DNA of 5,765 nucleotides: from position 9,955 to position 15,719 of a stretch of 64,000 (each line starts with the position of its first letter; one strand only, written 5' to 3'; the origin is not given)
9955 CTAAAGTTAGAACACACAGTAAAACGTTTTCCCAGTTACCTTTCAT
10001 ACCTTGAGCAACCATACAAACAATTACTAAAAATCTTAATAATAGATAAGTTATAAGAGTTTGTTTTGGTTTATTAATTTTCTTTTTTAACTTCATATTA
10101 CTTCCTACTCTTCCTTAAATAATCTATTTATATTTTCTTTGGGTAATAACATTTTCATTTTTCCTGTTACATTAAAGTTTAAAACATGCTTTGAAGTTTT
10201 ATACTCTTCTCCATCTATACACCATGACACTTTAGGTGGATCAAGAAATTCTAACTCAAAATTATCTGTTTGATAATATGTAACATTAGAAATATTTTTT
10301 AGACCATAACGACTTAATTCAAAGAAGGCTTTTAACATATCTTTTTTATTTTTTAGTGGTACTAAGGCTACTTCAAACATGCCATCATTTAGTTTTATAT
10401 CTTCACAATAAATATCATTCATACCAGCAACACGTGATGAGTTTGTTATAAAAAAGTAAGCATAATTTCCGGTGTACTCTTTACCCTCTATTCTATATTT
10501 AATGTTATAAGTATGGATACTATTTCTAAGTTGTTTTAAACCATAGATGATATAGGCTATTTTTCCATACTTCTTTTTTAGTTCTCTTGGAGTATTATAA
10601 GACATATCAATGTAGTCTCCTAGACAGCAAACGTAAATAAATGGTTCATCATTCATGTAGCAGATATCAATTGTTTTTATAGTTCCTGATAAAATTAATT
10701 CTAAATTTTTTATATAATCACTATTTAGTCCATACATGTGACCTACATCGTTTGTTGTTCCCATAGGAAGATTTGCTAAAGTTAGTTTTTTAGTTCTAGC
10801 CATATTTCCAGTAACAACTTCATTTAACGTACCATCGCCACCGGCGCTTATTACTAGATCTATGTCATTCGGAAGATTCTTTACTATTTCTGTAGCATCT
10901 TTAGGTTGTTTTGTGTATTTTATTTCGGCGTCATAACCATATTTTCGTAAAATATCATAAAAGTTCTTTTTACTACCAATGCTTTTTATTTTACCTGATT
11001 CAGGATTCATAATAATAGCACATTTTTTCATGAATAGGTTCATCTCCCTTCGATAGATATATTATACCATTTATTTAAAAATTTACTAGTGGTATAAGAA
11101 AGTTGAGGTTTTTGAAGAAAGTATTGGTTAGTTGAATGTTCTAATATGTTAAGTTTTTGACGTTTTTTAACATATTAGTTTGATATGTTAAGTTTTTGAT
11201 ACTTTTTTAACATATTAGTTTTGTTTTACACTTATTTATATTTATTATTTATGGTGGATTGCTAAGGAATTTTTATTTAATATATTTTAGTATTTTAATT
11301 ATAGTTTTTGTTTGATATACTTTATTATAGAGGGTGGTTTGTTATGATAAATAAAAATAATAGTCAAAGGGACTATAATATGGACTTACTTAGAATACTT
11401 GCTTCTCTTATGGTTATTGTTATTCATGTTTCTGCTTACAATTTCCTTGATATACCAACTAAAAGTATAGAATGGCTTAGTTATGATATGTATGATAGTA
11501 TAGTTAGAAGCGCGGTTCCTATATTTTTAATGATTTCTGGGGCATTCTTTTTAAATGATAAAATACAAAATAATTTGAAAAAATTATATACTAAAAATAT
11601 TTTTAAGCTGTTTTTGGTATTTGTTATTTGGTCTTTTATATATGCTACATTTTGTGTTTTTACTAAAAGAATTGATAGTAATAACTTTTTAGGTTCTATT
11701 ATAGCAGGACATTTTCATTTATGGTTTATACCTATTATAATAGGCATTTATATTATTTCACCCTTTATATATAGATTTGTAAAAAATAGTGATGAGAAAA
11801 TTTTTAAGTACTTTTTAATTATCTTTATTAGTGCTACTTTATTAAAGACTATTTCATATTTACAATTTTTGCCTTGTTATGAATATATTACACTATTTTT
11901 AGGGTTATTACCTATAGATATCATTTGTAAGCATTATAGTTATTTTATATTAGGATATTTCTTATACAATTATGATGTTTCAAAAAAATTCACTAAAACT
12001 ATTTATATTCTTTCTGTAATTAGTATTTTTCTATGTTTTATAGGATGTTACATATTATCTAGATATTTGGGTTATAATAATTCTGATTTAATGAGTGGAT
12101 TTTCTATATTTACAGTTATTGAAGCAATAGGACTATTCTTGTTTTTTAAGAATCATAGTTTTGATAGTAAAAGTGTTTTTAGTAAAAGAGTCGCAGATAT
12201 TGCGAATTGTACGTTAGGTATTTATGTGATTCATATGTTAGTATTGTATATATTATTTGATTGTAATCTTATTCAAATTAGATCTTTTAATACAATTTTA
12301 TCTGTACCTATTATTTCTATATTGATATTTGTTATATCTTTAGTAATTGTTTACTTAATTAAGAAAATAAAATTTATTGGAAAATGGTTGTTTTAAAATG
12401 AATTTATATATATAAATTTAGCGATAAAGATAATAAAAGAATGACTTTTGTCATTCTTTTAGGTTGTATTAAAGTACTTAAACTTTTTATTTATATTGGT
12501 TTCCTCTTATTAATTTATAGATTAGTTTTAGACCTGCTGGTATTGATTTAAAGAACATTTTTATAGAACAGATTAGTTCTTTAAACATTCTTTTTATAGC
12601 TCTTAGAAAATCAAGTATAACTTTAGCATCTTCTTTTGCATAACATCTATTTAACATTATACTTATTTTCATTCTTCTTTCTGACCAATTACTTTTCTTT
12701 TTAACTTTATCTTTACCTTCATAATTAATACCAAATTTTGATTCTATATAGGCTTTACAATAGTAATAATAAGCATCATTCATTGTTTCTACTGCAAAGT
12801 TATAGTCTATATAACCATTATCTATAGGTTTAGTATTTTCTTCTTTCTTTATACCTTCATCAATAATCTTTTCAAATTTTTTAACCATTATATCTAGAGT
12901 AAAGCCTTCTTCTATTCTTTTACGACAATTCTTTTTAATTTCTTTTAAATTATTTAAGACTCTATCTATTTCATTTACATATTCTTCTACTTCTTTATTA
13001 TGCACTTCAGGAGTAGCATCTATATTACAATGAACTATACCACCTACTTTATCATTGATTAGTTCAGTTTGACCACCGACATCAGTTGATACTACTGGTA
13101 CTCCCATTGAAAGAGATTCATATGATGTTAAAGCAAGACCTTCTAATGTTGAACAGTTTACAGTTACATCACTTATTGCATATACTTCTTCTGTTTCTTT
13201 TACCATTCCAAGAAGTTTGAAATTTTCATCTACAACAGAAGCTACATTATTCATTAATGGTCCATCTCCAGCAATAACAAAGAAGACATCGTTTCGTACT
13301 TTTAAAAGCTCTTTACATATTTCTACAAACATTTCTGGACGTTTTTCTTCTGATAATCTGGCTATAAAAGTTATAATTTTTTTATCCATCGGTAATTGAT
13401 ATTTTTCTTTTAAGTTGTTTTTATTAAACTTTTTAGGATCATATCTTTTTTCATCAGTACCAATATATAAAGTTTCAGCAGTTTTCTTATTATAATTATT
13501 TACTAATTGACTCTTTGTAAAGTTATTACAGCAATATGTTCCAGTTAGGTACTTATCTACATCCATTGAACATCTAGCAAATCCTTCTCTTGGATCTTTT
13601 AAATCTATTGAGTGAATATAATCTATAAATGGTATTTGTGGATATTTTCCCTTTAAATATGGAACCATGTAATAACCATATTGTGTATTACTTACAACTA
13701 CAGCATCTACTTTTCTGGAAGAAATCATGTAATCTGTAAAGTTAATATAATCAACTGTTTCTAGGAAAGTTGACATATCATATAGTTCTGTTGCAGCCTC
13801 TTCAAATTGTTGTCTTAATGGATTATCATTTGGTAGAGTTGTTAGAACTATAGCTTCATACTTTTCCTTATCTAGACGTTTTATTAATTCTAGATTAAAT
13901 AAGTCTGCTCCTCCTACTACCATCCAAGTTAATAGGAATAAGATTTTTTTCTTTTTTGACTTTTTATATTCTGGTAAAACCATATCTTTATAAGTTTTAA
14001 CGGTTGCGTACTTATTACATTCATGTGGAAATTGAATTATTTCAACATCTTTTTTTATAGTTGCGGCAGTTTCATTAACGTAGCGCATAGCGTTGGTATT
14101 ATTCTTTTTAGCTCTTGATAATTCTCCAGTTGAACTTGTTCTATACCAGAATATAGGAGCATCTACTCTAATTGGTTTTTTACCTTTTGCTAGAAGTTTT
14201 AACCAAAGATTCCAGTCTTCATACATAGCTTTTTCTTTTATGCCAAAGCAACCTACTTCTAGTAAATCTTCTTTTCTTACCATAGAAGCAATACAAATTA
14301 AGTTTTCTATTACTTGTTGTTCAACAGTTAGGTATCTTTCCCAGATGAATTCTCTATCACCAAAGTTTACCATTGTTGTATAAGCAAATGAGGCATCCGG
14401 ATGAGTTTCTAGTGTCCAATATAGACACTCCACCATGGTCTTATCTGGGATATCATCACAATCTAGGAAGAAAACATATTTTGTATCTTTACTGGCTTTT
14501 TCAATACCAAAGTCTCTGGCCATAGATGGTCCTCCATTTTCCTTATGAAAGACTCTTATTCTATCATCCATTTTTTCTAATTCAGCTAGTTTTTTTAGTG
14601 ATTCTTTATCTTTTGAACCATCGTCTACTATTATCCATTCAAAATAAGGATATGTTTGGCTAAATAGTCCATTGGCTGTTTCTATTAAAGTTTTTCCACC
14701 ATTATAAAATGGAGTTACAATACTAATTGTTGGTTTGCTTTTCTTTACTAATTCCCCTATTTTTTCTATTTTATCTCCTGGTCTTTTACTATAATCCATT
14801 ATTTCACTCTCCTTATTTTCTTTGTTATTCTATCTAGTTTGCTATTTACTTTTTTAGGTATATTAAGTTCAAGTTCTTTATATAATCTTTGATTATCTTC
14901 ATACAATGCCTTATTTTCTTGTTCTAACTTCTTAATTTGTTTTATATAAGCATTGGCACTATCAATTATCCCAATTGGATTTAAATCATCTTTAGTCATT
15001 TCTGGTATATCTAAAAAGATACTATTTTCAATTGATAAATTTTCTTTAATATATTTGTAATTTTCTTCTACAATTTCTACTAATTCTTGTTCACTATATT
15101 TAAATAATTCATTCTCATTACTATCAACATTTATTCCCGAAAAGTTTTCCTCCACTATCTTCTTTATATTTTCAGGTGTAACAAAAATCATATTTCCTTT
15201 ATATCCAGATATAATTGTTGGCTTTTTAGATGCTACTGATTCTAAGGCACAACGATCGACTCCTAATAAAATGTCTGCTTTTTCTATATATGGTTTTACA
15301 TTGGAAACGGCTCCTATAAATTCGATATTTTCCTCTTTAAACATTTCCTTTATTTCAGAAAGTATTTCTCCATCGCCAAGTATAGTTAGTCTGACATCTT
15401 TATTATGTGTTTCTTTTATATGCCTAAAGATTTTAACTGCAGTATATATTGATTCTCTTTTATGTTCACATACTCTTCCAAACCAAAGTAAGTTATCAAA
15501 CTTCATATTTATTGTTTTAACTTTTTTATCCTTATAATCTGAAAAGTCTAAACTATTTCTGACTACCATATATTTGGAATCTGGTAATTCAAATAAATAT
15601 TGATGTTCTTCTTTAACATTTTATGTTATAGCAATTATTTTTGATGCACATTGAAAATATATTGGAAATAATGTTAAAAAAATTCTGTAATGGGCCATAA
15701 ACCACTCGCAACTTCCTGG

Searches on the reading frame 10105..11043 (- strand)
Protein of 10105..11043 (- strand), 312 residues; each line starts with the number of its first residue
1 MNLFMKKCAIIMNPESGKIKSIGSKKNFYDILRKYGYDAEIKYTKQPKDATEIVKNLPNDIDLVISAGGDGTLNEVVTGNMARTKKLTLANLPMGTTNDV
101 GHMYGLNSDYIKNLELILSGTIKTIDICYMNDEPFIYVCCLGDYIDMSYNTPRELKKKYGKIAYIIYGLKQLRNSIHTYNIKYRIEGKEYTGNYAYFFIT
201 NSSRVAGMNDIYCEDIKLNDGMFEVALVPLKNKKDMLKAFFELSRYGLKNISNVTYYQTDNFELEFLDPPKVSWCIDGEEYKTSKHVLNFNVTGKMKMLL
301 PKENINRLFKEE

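Call 23: search_protein_families(library=pfam, proteins=[window:10105-11043:-], max_evalue=0.001)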
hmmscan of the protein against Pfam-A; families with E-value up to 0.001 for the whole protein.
window:10105-11043:- (312 aa): 2 families
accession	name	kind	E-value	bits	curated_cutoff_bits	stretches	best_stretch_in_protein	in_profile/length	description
PF00781.29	DAGK_cat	-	7.7e-27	93.8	23.6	1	8-129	2-124/125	Diacylglycerol kinase catalytic domain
PF19279.4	YegS_C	-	0.00061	20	27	0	157-281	20-140/158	YegS C-terminal NAD kinase beta sandwich-like domain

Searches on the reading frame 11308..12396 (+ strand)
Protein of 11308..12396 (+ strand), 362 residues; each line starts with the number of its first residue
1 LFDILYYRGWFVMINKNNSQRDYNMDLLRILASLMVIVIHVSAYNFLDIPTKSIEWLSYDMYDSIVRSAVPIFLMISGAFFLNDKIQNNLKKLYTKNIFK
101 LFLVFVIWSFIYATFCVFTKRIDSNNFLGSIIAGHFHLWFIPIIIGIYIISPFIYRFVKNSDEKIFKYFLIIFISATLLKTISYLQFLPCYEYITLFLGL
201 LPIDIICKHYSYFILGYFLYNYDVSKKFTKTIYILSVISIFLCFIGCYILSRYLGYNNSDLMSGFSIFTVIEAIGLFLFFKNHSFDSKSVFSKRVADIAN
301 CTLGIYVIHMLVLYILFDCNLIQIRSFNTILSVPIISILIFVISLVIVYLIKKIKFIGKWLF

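Call 23: search_protein_families(library=pfam, proteins=[window:11308-12396:+], max_evalue=0.001)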
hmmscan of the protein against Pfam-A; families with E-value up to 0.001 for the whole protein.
window:11308-12396:+ (362 aa): 1 family
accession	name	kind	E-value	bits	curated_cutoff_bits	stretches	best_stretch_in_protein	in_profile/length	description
PF01757.29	Acyl_transf_3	-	3.4e-41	141.8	31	1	23-348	2-325/326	Acyltransferase domain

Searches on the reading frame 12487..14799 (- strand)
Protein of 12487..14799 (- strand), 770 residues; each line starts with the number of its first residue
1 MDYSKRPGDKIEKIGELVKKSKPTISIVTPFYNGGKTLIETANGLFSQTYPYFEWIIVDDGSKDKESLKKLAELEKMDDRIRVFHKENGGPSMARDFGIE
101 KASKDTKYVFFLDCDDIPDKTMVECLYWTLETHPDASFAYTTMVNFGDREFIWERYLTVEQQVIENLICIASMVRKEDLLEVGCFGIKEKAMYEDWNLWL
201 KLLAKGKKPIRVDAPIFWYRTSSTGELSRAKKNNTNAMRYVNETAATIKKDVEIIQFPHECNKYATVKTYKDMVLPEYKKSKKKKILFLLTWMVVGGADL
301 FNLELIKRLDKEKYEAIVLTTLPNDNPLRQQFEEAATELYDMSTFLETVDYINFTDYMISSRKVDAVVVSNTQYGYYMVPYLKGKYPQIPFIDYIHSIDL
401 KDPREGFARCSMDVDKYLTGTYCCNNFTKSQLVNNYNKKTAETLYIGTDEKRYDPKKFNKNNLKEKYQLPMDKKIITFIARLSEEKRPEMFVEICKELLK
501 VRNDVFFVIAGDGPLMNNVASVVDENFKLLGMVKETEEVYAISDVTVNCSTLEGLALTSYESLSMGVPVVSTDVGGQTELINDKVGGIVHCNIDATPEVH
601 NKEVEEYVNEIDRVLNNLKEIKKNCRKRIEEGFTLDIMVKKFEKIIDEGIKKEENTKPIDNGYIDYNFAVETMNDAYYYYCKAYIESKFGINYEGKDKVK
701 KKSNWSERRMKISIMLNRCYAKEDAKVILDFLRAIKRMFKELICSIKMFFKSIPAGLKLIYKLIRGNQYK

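Call 23: search_protein_families(library=pfam, proteins=[window:12487-14799:-], max_evalue=0.001)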
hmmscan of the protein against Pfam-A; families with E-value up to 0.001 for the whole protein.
window:12487-14799:- (770 aa): 4 families
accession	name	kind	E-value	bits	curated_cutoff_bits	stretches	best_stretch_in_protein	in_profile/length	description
PF00535.33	Glycos_transf_2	-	2.2e-26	93.2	23.3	1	26-160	1-132/168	Glycosyl transferase family 2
PF00534.26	Glycos_transf_1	-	2e-23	83.2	26.4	1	460-627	2-167/172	Glycosyl transferases group 1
PF13692.12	Glyco_trans_1_4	-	4.6e-23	82.5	27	1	474-592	2-126/142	Glycosyl transferases group 1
PF20706.3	GT4-conflict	-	2.3e-06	27.3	26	1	540-625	279-365/385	Family 4 Glycosyltransferase in conflict systems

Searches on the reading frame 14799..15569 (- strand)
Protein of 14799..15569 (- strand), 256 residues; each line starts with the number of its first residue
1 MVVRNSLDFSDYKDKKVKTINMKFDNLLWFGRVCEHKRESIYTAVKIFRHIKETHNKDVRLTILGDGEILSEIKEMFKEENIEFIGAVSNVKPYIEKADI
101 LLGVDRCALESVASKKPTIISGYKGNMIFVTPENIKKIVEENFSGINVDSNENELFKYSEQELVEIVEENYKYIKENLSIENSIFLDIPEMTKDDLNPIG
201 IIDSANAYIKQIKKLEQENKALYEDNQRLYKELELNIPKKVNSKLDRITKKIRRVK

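Call 23: search_protein_families(library=pfam, proteins=[window:14799-15569:-], max_evalue=0.001)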
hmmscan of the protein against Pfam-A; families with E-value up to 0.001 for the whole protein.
window:14799-15569:- (256 aa): 2 families
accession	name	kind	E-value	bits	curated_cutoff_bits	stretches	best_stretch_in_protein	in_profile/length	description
PF13692.12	Glyco_trans_1_4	-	3.2e-10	40.9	27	1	26-125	3-110/142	Glycosyl transferases group 1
PF00534.26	Glycos_transf_1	-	1.5e-05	25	26.4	1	15-141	6-142/172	Glycosyl transferases group 1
